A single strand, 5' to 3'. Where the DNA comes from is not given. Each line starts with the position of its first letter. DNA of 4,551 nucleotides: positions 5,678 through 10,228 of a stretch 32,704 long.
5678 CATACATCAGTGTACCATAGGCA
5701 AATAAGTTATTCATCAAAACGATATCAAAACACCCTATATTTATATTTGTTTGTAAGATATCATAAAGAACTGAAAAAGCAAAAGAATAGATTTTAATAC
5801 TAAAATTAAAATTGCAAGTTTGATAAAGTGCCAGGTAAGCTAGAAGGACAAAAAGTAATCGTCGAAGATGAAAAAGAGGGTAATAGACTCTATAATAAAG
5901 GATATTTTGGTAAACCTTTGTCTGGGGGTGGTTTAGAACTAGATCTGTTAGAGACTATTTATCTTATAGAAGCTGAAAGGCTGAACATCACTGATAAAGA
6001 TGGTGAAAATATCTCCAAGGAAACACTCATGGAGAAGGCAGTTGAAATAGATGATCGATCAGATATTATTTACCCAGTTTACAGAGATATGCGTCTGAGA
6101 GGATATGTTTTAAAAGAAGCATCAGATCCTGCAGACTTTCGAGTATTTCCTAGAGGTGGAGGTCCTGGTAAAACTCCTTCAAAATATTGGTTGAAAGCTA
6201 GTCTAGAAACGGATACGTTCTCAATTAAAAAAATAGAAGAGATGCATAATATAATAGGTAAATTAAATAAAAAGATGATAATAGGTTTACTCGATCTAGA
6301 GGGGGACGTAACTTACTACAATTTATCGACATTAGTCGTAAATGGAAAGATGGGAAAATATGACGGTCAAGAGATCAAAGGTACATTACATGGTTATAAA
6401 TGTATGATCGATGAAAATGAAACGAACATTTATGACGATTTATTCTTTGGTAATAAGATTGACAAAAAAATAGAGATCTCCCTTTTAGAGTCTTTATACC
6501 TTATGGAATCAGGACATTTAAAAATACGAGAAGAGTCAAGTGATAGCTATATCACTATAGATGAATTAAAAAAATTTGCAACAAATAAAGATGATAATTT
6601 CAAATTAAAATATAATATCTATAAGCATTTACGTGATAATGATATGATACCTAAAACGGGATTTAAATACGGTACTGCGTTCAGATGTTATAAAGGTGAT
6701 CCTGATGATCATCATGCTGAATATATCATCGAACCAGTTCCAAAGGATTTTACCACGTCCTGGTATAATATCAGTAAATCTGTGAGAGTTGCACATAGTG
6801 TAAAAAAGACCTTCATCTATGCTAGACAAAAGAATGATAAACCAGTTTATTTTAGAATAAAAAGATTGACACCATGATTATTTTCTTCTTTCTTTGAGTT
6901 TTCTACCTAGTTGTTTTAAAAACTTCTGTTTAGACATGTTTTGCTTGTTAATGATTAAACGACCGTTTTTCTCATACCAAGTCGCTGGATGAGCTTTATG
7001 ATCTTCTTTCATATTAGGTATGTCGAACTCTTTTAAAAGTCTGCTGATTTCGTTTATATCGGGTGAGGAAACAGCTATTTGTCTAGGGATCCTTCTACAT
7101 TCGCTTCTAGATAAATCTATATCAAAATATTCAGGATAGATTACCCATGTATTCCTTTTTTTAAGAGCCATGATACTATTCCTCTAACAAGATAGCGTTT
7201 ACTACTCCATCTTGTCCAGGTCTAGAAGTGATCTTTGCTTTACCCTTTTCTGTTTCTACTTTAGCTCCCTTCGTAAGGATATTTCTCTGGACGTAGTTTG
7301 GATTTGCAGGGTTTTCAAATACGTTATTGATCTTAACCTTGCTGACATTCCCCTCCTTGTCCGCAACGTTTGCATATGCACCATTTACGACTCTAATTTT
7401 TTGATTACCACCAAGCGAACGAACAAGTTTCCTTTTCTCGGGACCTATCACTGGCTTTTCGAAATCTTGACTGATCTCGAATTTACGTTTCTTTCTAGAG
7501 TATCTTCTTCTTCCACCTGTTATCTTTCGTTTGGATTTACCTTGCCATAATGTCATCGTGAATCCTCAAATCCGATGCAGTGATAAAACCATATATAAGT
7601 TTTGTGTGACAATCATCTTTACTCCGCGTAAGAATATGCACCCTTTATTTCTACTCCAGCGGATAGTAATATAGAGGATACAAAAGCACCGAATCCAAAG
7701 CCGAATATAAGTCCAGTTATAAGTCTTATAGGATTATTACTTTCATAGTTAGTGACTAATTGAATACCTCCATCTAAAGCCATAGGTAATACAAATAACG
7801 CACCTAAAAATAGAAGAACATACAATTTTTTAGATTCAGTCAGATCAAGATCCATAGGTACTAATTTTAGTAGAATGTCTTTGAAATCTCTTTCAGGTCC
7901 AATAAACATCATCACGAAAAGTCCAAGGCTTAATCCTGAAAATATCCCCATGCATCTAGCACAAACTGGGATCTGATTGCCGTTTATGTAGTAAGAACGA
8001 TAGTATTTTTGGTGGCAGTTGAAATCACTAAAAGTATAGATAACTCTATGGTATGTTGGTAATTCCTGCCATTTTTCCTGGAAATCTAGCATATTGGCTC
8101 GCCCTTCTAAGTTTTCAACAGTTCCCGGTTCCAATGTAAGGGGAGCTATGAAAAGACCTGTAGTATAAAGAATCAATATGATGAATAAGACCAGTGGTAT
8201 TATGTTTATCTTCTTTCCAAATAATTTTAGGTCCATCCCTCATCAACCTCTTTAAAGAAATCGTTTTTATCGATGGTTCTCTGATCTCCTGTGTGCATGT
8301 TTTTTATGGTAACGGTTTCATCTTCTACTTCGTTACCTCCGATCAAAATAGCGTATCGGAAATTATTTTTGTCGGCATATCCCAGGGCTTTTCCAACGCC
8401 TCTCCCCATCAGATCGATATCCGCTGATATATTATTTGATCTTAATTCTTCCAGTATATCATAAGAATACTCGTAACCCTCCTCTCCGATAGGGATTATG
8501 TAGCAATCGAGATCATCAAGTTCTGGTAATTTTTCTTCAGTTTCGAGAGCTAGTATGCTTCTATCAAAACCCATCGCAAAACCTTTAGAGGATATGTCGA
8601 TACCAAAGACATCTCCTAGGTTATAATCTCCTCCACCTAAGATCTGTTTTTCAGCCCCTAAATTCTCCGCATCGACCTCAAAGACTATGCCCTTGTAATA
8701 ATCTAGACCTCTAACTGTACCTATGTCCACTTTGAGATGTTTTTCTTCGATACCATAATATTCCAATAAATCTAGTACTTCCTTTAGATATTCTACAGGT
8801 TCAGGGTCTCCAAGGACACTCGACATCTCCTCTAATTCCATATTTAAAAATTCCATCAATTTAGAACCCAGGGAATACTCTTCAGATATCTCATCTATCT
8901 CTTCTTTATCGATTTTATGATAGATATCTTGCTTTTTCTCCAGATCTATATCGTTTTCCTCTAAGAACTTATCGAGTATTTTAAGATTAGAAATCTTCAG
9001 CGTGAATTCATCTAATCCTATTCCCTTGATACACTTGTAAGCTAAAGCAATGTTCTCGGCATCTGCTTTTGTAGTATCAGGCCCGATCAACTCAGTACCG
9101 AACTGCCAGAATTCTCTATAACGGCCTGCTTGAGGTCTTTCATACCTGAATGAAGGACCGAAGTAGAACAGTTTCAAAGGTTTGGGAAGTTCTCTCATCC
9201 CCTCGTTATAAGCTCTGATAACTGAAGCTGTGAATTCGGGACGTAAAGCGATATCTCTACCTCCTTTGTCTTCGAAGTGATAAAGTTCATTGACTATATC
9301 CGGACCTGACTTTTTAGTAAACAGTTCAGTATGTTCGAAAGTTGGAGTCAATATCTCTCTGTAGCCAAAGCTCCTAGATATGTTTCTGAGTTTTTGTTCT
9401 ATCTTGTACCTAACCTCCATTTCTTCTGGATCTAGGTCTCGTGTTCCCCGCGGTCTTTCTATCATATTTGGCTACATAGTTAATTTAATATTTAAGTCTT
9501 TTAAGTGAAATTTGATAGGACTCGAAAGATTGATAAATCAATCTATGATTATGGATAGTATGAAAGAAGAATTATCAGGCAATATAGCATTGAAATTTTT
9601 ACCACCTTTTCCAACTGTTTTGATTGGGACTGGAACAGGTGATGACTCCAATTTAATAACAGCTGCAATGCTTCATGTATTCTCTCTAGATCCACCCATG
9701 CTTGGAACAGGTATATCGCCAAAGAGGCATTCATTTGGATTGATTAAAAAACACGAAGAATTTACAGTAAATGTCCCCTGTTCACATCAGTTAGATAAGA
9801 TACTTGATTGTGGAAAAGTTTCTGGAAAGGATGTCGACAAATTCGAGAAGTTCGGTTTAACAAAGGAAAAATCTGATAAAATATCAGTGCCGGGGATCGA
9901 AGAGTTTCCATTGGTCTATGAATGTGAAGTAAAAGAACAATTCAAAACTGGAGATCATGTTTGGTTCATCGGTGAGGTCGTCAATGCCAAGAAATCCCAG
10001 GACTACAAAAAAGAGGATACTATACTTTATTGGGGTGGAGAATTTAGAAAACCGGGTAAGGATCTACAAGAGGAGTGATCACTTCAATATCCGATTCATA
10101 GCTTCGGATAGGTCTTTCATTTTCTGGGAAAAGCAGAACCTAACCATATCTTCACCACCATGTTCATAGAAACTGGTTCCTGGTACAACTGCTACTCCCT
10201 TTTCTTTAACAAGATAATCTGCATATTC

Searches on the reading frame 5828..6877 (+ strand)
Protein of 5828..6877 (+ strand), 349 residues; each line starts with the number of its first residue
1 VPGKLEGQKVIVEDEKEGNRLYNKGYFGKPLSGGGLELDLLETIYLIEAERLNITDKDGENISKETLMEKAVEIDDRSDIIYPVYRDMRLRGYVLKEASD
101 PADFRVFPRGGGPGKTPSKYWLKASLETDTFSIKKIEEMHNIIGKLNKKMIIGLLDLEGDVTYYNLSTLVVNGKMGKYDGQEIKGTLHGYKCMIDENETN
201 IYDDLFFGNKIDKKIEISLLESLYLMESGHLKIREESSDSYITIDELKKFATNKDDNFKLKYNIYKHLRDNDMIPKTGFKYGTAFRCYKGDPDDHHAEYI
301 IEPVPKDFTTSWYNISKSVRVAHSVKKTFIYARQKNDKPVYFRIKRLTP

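Call 12: search_protein_families(library=pfam, proteins=[window:5828-6877:+], max_evalue=0.001)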
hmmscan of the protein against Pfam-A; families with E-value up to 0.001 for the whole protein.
window:5828-6877:+ (349 aa): 3 families
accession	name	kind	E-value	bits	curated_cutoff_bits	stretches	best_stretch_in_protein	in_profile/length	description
PF01974.23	tRNA_int_endo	-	4.1e-40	136.2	27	2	258-337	1-80/85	tRNA intron endonuclease, catalytic C-terminal domain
PF02778.19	tRNA_int_endo_N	-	3.7e-32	110.1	21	2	1-68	1-67/67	tRNA intron endonuclease, N-terminal domain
PF12928.12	tRNA_int_end_N2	-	8.6e-07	29.4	24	0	7-54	24-67/69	tRNA-splicing endonuclease subunit sen54 N-term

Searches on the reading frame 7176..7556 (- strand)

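Call 12: search_protein_families(library=pfam, proteins=[window:7176-7556:-], max_evalue=0.001)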
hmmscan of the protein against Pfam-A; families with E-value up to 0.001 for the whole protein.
window:7176-7556:- (126 aa): 1 family
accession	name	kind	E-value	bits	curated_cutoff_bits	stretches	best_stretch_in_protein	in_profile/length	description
PF01201.27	Ribosomal_S8e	-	7e-38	130.3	30.2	1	4-124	1-133/133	Ribosomal protein S8e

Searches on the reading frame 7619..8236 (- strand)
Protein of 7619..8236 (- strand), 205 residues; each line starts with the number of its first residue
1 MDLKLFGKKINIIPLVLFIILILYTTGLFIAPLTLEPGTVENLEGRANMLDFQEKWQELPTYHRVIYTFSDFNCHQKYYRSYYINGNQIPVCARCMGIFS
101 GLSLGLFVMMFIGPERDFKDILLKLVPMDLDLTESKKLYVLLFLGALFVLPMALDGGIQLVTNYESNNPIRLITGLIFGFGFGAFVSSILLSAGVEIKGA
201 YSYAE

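Call 12: search_protein_families(library=pfam, proteins=[window:7619-8236:-], max_evalue=0.001)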
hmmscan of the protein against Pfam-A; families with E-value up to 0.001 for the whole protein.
window:7619-8236:- (205 aa): 1 family
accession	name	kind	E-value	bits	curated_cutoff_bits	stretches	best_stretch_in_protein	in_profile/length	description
PF09858.14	DUF2085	-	1.4e-25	89.9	25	1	74-184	1-89/90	Predicted membrane protein (DUF2085)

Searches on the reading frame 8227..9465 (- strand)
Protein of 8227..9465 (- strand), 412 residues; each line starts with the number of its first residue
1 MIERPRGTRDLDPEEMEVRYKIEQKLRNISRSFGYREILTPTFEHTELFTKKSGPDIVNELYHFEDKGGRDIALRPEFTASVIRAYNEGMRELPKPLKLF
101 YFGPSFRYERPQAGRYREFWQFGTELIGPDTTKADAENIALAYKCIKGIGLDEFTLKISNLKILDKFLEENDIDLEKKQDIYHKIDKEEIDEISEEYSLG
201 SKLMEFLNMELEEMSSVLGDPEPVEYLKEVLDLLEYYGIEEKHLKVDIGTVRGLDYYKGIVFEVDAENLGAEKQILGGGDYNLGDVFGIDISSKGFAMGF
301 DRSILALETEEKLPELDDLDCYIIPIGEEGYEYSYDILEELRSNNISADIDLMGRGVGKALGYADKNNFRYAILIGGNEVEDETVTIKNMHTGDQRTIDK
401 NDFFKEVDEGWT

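Call 12: search_protein_families(library=pfam, proteins=[window:8227-9465:-], max_evalue=0.001)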
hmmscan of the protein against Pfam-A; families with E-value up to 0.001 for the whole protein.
window:8227-9465:- (412 aa): 3 families
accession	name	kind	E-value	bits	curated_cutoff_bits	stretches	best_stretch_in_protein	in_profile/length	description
PF13393.11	tRNA-synt_His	-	1.7e-53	182.3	25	1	7-301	1-306/308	Histidyl-tRNA synthetase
PF03129.25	HGTP_anticodon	-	1.3e-17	64.2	21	1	320-408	1-92/94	Anticodon binding domain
PF00587.30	tRNA-synt_2b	-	2.1e-12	47.9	29.3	1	62-275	1-131/179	tRNA synthetase class II core domain (G, H, P, S and T)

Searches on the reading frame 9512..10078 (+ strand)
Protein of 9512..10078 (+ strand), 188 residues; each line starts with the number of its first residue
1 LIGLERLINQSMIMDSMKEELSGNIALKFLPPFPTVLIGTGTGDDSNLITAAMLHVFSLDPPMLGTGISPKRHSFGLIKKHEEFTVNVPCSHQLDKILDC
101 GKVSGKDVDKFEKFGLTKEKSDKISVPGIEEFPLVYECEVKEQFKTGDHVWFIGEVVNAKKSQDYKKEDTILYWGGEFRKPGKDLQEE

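Call 60: search_protein_families(library=pfam, proteins=[window:9512-10078:+], max_evalue=0.01)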
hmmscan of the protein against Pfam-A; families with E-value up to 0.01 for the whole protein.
window:9512-10078:+ (188 aa): 1 family
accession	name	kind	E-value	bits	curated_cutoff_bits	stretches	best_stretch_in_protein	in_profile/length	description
PF01613.24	Flavin_Reduct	-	5.1e-30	105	27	1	32-180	5-151/153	Flavin reductase like domain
